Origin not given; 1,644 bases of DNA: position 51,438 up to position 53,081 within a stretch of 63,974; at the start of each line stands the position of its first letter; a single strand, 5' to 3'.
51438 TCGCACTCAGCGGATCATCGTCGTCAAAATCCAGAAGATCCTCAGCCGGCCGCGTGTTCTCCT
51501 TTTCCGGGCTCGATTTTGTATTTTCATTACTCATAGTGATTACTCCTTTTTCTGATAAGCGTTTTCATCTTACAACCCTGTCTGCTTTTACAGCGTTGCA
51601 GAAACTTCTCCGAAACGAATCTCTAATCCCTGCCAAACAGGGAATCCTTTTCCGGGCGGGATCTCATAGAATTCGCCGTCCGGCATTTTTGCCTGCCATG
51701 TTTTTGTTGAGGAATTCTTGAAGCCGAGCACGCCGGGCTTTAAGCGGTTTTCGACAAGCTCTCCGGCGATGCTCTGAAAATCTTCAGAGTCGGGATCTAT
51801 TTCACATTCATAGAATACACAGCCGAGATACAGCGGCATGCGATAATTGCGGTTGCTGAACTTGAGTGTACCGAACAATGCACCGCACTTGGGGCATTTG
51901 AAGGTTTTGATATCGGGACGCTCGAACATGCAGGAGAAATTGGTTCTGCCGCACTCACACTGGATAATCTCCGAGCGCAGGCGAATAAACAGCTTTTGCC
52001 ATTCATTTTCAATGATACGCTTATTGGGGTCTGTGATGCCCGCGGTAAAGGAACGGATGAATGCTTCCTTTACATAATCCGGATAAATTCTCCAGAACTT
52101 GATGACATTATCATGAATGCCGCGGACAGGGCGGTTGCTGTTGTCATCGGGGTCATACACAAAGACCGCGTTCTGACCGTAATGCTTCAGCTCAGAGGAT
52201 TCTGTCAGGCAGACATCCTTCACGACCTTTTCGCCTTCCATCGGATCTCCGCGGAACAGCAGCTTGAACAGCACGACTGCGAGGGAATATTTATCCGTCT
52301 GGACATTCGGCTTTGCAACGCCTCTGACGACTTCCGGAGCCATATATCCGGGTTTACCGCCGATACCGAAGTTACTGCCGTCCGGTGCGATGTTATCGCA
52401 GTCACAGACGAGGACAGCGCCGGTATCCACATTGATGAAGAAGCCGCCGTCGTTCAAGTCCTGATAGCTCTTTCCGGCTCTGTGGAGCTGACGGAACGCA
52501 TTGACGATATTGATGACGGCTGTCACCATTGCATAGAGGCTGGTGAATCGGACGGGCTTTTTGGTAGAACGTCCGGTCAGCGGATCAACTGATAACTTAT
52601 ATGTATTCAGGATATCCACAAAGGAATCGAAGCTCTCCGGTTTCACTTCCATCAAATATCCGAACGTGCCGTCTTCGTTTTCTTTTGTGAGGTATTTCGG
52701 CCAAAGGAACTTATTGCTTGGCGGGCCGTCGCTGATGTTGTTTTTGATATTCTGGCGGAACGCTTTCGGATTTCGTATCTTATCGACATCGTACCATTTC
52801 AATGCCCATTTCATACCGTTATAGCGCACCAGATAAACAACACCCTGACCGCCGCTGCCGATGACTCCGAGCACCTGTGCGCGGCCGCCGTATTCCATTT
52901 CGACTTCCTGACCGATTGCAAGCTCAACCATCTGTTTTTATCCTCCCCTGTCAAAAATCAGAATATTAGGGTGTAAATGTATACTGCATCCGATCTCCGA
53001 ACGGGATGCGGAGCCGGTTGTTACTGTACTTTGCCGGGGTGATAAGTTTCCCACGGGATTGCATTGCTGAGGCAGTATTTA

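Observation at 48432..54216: Five-gene operon: TerY-P-type triad (kinase + vWA + PP2C) extended by a Zn-ribbon/LRR protein and a Q/G/Y/P-repeat protein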

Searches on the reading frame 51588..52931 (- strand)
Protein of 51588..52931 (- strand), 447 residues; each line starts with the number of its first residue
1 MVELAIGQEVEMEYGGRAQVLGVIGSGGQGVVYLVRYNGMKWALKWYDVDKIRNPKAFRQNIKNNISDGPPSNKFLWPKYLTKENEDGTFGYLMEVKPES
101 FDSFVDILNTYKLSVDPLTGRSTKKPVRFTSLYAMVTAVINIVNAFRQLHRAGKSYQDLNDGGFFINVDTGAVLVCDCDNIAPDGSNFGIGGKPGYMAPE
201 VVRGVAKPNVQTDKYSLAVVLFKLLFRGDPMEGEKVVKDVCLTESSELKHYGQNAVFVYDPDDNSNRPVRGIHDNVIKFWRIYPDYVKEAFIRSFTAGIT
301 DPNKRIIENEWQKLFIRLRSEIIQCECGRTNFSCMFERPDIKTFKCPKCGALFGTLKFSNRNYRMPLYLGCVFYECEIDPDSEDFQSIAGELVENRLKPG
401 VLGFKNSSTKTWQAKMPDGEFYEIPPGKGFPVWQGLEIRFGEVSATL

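Call 3: search_protein_families(library=pfam, proteins=[window:51588-52931:-], max_evalue=0.01)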
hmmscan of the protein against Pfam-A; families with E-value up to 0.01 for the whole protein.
window:51588-52931:- (447 aa): 1 family
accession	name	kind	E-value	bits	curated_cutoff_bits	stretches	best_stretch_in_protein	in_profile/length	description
PF00069.31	Pkinase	-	6.4e-11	42.6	31.7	1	136-237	101-203/263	Protein kinase domain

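Call 4: search_protein_families(library=padloc, proteins=[window:51588-52931:-], max_evalue=0.01)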
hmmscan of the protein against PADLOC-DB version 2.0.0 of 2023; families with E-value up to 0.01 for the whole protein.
window:51588-52931:- (447 aa): 16 families
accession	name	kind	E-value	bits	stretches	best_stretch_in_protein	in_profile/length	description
PDLC04138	mad6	-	4.9e-12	43.5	2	192-241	218-266/659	mads_6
PDLC04047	PD-T4-6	-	2.8e-11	41.1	1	191-240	173-221/327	-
PDLC04042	PD-T4-6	-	6.6e-08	30.5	1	190-238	172-219/292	-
PDLC04043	PD-T4-6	-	1.6e-06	25.4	1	192-241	178-226/452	-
PDLC04053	PD-T4-6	-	8.5e-06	23.4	1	150-237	127-217/311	-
PDLC04054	PD-T4-6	-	2.7e-05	21.7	1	134-230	112-212/347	-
PDLC04040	PD-T4-6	-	9.1e-05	19.4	1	138-237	107-211/547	-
PDLC04048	PD-T4-6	-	0.00018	19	1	194-237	176-218/354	-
PDLC01088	C3a189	-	0.00018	18.2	1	192-231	170-208/840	kinase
PDLC04041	PD-T4-6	-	0.00026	18.3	1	193-231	197-234/443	-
PDLC04057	PD-T4-6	-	0.00081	16.5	1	192-237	172-216/443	-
PDLC04039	PD-T4-6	-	0.0019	15.3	1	192-237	177-221/458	-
PDLC04064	PD-T4-6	-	0.0023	15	1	192-234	182-223/369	-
PDLC04061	PD-T4-6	-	0.0062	14.1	1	192-237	185-229/510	-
PDLC04050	PD-T4-6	-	0.0063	13.5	0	14-43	61-92/480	-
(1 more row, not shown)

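Call 5: search_protein_families(library=ncbifam, proteins=[window:51588-52931:-], max_evalue=0.01)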
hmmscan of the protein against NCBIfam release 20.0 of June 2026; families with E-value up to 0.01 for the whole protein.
window:51588-52931:- (447 aa): 4 families
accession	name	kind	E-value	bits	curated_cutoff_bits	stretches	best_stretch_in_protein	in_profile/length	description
NF038150.1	lanthi_synth_IV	equivalog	2.2e-06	26.3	650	1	135-235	300-400/851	class IV lanthionine synthetase LanL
NF047741.1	antiphage_MADS6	equivalog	0.00025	19.7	460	1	194-232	366-404/612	methylation-associated defense system protein kinase MAD6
NF009651.0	PRK13184.1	equivalog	0.00039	18.5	839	1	190-238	191-241/932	serine/threonine-protein kinase PknD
NF033483.0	PknB_PASTA_kin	equivalog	0.0029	16.7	450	1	195-237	173-214/563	Stk1 family PASTA domain-containing Ser/Thr kinase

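Call 11: find_homologous_proteins(query=window:51588-52931:-, max_evalue=0.00001)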
Query window:51588-52931:- (447 aa): 2722 proteins with E <= 0.00001 among 8000 candidates; the best 120 are listed.
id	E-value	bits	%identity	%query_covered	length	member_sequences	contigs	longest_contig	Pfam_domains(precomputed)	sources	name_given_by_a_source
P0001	0.0e+0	1053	100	100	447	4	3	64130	PF00069.32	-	-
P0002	7.1e-292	986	93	100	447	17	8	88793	PF00069.32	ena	-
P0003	2.2e-288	974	91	100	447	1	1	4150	PF00069.32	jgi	-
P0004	3.2e-288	974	91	100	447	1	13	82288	PF00069.32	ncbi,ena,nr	ncbi:MAG: serine/threonine protein kinase [Oscillospiraceae bacterium]|nr:serine/threonine protein k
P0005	3.4e-288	974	91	100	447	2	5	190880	PF00069.32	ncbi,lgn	-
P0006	9.0e-288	972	91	100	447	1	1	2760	PF00069.32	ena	-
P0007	1.2e-287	972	91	100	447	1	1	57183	PF00069.32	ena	-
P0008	3.4e-284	960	90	100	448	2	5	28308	PF00069.32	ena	-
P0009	2.1e-283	958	89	100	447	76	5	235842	PF00069.32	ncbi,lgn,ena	-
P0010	1.6e-282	955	89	100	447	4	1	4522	PF00069.32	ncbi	-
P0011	3.7e-269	911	83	100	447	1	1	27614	PF00069.32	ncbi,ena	-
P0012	4.0e-269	911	84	100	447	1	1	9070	PF00069.32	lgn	-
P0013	5.0e-269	910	83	100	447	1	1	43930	PF00069.32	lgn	-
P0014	7.1e-267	903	84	100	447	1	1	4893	PF00069.32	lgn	-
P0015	3.2e-266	901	83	100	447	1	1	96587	PF00069.32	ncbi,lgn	-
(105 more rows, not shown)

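Call 14: find_related_loci(query=window:51588-52931:-, collection=genome_contigs, flank=10000)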
Query window:51588-52931:- (447 aa) in genome_contigs; peptide patterns used: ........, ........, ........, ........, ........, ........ (x = any residue, [..] = any of these).
427 stretches matched a pattern; 321 encode a relative of the query (tblastn E <= 1e-3); the best 80 are kept; 80 distinct loci.
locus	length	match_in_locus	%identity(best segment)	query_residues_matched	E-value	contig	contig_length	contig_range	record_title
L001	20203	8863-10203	93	1-447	0e+0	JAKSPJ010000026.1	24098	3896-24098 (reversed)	MAG: Oscillospiraceae bacterium isolate Horse_feces200 MAG200_26, whole genome shotgun sequence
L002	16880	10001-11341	92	1-447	0e+0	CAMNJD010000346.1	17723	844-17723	MAG: uncultured Ruminococcus sp. isolate SRR873599_bin.12_metaWRAP_v1.3_MAG genome assembly, contig: ERZ1756080.1141071,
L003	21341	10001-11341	91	1-447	0e+0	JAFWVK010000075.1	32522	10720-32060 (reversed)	MAG: Oscillospiraceae bacterium isolate RGIG6106 Sheep_Omasum.Co__c2137061, whole genome shotgun sequence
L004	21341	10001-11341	91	1-447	0e+0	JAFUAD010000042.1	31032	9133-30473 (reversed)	MAG: Oscillospiraceae bacterium isolate RGIG4308 Roe_deer_Duodenum-2__c1179, whole genome shotgun sequence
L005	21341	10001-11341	90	1-447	0e+0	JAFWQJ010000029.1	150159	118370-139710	MAG: Oscillospiraceae bacterium isolate RGIG5975 Sheep_Omasum-2__c230184, whole genome shotgun sequence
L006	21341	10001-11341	90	1-447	0e+0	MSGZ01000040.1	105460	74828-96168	MAG: Ruminococcus sp. Phil11 707_L1_merged_contig_691, whole genome shotgun sequence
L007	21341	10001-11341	90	1-447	0e+0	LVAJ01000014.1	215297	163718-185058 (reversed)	MAG: Clostridiales bacterium Firm_04 _contig_264025, whole genome shotgun sequence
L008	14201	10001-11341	89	1-447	0e+0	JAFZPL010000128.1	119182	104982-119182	MAG: Oscillospiraceae bacterium isolate RGIG7978 Water_buffalos_Rumen-1__c725758, whole genome shotgun sequence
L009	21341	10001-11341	89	1-447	0e+0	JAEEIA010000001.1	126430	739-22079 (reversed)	MAG: Oscillospiraceae bacterium isolate Tb.RUG.135 k141_107966_flag=1_multi=15.4942_len=126430, whole genome shotgun seq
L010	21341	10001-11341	89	1-447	0e+0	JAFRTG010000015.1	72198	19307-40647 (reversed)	MAG: Oscillospiraceae bacterium isolate RGIG2780 Goat_Omasum-6__c221128, whole genome shotgun sequence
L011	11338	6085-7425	89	1-447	0e+0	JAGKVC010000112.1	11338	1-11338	MAG: Clostridia bacterium isolate pig4.7 pig4_7_1101, whole genome shotgun sequence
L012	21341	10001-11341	89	1-447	0e+0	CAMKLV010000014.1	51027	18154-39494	MAG: uncultured Ruminococcus sp. isolate SRR12081292_bin.100_metaWRAP_v1.3_MAG genome assembly, contig: ERZ12289771.773,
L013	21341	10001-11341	89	1-447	0e+0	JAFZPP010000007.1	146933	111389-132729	MAG: Oscillospiraceae bacterium isolate RGIG7982 Water_buffalos_Rumen-1__c120063, whole genome shotgun sequence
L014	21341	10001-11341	88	1-447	0e+0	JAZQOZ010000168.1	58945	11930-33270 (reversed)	MAG: Oscillospiraceae bacterium isolate T1900045242_TH20190012.MAGScoT_cleanbin_000001 SGB_5541_k141_2384575, whole geno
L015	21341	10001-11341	87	1-447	0e+0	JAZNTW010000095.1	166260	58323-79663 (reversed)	MAG: Oscillospiraceae bacterium isolate T1900044802_TS20190268.MAGScoT_cleanbin_000003 SGB_2717_k141_141267, whole genom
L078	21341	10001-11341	81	1-447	0e+0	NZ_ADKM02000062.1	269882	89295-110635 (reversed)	Ruminococcus albus 8 contig00033, whole genome shotgun sequence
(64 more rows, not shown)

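Call 27: search_solved_structures(query=window:51588-52931:-, max_evalue=0.001, show_alignments=2)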
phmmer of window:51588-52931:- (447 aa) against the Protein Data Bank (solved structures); distinct sequences matched with E-value up to 0.001: 5.
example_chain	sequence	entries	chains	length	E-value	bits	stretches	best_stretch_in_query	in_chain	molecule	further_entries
9eed_A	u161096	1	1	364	3.6e-05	25.7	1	130-233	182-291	Kinase domain protein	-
3hyh_A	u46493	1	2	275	0.00076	21.3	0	142-236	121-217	Carbon catabolite-derepressing protein kinase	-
2fh9_A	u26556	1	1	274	0.00078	21.2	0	142-236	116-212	Snf1 kinase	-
3mn3_A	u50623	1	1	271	0.00079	21.2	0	142-236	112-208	Carbon catabolite-derepressing protein kinase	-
3dae_A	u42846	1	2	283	0.00081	21.2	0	142-236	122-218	Carbon catabolite-derepressing protein kinase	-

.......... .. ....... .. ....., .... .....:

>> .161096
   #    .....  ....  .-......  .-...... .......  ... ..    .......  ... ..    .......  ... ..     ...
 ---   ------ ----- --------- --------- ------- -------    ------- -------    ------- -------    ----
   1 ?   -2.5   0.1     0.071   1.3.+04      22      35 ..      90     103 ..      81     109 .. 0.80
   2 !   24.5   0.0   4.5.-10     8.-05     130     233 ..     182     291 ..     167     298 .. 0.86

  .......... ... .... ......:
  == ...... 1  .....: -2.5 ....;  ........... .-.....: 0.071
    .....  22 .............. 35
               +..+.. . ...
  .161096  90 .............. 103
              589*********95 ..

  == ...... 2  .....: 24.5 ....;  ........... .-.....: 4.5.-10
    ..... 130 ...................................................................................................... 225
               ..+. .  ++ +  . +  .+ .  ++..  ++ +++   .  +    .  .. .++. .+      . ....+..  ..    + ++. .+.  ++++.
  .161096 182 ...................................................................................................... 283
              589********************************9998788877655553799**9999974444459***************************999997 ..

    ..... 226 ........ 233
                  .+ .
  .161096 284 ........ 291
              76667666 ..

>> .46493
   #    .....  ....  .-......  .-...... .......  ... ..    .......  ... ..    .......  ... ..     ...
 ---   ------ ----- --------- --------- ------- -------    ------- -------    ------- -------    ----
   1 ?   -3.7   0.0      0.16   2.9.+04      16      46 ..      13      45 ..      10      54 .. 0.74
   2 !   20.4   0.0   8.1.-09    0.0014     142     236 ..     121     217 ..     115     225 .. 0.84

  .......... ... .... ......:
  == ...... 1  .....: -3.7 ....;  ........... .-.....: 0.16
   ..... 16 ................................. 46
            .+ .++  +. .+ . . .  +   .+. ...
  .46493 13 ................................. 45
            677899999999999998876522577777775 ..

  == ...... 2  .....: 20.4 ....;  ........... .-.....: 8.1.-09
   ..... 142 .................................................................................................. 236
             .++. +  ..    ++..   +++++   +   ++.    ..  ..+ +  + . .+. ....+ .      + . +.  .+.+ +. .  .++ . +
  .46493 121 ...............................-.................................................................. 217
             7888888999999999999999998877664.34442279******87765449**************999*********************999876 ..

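Call 31: search_protein_families(library=pfam, proteins=[L078:13188-14144:+, L078:14166-15578:+, L078:6720-8411:+, L078:5440-6549:+, L078:15701-16231:-, L078:16470-18014:-], max_evalue=0.001)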
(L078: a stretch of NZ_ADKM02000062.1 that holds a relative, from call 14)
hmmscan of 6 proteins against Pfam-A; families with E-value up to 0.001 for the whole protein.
L078:13188-14144:+ (318 aa): 1 family
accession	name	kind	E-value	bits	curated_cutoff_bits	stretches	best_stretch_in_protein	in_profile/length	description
PF00990.26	GGDEF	-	3e-34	118.6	23.8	1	157-310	1-161/161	Diguanylate cyclase, GGDEF domain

L078:14166-15578:+ (470 aa): 0 families

L078:6720-8411:+ (563 aa): 10 families
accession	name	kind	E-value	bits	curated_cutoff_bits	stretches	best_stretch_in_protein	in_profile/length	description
PF02906.19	Fe_hyd_lg_C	-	2.1e-22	80.4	22.1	1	84-308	4-245/245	Iron only hydrogenase large subunit, C-terminal domain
PF12838.12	Fer4_7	-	8.6e-09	36.2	27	1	14-64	1-52/52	4Fe-4S dicluster domain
PF13237.11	Fer4_10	-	3.1e-08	33.9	25.5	1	9-60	3-52/53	4Fe-4S dicluster domain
PF00037.32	Fer4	-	3.2e-08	33.5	21.1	2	9-26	2-19/24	4Fe-4S binding domain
PF12797.12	Fer4_2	-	7.2e-08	32.3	24.5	2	11-27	6-22/22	4Fe-4S binding domain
PF04060.18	FeS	-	1.1e-07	31.9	23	1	394-422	4-32/33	Putative Fe-S cluster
PF13187.11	Fer4_9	-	2.4e-07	31.1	27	1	14-64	1-51/52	4Fe-4S dicluster domain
PF12837.12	Fer4_6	-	7e-07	29.3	25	2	45-64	4-23/24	4Fe-4S binding domain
PF14697.11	Fer4_21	-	6.4e-06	26.6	35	1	44-81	2-39/59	4Fe-4S dicluster domain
PF12800.12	Fer4_4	-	0.00016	22.2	24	0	12-27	1-16/17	4Fe-4S binding domain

L078:5440-6549:+ (369 aa): 0 families

L078:15701-16231:- (176 aa): 0 families

L078:16470-18014:- (514 aa): 3 families
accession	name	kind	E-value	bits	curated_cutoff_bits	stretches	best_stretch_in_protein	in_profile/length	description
PF17996.7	CE2_N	-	9.6e-14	51.8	27.9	1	50-153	2-106/108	Carbohydrate esterase 2 N-terminal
PF13472.12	Lipase_GDSL_2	-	7.7e-13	49.8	32.9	1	163-368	1-174/178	GDSL-like Lipase/Acylhydrolase family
PF00657.28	Lipase_GDSL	-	2.7e-10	41.2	23.6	1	163-374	3-205/208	GDSL-like Lipase/Acylhydrolase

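Call 36: search_protein_representatives(protein=window:51588-52931:-)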
Query: 447 residues. Proteins with E-value up to 0.001 (for the whole library): 3905; up to 1e-10: 1524; up to 1e-30: 691. The best 150 are listed.
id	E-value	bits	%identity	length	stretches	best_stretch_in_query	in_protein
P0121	1.6e-176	603.8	58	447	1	2-446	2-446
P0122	1.8e-169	580.6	56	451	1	1-442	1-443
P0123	1.2e-126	439.4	48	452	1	6-443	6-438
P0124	4.9e-122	424.2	46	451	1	6-442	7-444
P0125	1.9e-119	415.6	46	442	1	4-442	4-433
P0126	3.1e-115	401.8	46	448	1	10-442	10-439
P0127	4.3e-115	401.3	46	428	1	3-443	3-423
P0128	1.5e-108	379.7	42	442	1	5-442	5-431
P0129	8.7e-106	370.6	48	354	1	94-442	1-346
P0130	6.6e-104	364.4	44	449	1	11-443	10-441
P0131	4.7e-102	358.3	47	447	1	24-423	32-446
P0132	1.7e-101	356.4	44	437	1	22-445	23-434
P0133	3.6e-101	355.4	44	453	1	10-441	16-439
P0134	9.0e-101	354.1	44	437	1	2-439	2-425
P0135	4.0e-100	351.9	45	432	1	10-442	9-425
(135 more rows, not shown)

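Call 39: find_homologous_proteins(query=A1, max_evalue=1e-10)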
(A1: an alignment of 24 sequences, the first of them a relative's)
Query A1 (24 sequences) (436 aa, profile of the alignment): 3894 proteins with E <= 1e-10 among 8000 candidates; the best 120 are listed.
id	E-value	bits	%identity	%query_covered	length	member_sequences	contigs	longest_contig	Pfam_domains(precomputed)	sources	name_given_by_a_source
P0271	8.0e-170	583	43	99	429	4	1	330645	PF00069.32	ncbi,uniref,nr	ncbi:hypothetical protein GH807_00135 [Acetobacterium tundrae]|uniref:Protein kinase domain-containi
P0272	2.0e-167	575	42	98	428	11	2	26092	PF00069.32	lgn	-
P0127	1.6e-166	573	40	98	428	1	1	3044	PF00069.32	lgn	-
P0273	2.9e-166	572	32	97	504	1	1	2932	PF00069.32,PF02591.21,PF14255.12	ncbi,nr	ncbi:MAG: serine/threonine protein kinase [Okeania sp. SIO3B3]|nr:serine/threonine protein kinase [O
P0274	2.7e-165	568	40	95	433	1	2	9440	PF00069.32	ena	-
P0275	2.9e-164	565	39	95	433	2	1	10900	PF07714.24,PF00069.32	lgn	-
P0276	8.6e-164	564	39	96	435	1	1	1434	PF07714.24,PF00069.32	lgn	-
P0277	1.6e-163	563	41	98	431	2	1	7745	PF07714.24,PF00069.32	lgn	-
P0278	3.1e-163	562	46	97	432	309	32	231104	PF13095.13,PF00069.32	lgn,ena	-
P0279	3.9e-163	561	45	97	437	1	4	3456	PF00069.32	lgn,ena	-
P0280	6.1e-163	561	38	94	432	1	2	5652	PF00069.32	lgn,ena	-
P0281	6.2e-163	561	40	91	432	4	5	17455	PF00069.32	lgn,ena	-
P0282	6.7e-163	561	36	98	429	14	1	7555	PF00069.32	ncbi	-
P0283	7.6e-163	560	40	98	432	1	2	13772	PF00069.32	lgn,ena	-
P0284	7.8e-163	560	43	94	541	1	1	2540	PF00069.32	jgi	jgi:serine/threonine protein kinase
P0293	1.9e-162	559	39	98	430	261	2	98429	PF00069.32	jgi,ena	jgi:hypothetical protein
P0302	5.2e-162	558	45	97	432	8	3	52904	PF13095.13,PF00069.32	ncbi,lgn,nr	ncbi:MAG: hypothetical protein KBT21_10395 [Treponema sp.]|nr:hypothetical protein [Candidatus Trepo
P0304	5.5e-162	558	42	100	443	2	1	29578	PF00069.32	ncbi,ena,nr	ncbi:MAG: serine/threonine-protein kinase [Candidatus Bathyarchaeota archaeon]|nr:serine/threonine-p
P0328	2.0e-161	556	40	98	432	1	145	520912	PF00069.32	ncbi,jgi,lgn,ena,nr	nr:serine/threonine-protein kinase [uncultured Agathobaculum sp.]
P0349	3.5e-161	555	39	89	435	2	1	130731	PF00069.32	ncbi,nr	ncbi:MAG: hypothetical protein U0L76_00995 [Ruminococcus sp.]|nr:hypothetical protein [Ruminococcus 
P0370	6.7e-161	554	42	96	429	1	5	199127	PF07714.24,PF13095.13,PF00069.32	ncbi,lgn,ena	-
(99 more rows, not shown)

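Call 40: find_encoding_contigs(protein=P0271, flank=8000, max_places=2)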
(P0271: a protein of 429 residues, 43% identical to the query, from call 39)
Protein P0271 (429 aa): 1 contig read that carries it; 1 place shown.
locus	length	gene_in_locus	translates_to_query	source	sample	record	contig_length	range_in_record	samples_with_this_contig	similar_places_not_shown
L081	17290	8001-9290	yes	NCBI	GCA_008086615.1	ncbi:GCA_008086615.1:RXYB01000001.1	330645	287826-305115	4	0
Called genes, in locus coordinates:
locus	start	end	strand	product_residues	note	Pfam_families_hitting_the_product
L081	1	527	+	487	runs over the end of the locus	PF04715:, PF00425:Chorismate_bind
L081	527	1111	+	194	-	PF00117:GATase, PF07722:Peptidase_C26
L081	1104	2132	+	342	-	PF02885:Glycos_trans_3N, PF00591:Glycos_transf_3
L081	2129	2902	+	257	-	PF00218:IGPS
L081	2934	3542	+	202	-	PF00697:PRAI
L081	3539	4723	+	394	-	PF00291:PALP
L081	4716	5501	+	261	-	PF00290:Trp_syntA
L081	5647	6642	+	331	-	PF02733:Dak1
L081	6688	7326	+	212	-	PF02734:Dak2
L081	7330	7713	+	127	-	PF03610:EIIA-man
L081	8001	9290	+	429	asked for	PF00069:Pkinase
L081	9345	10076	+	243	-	PF00092:VWA, PF13519:VWA_2 (faint)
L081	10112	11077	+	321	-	PF13672:PP2C_2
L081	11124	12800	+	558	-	-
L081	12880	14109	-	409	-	PF00083:Sugar_tr, PF07690:MFS_1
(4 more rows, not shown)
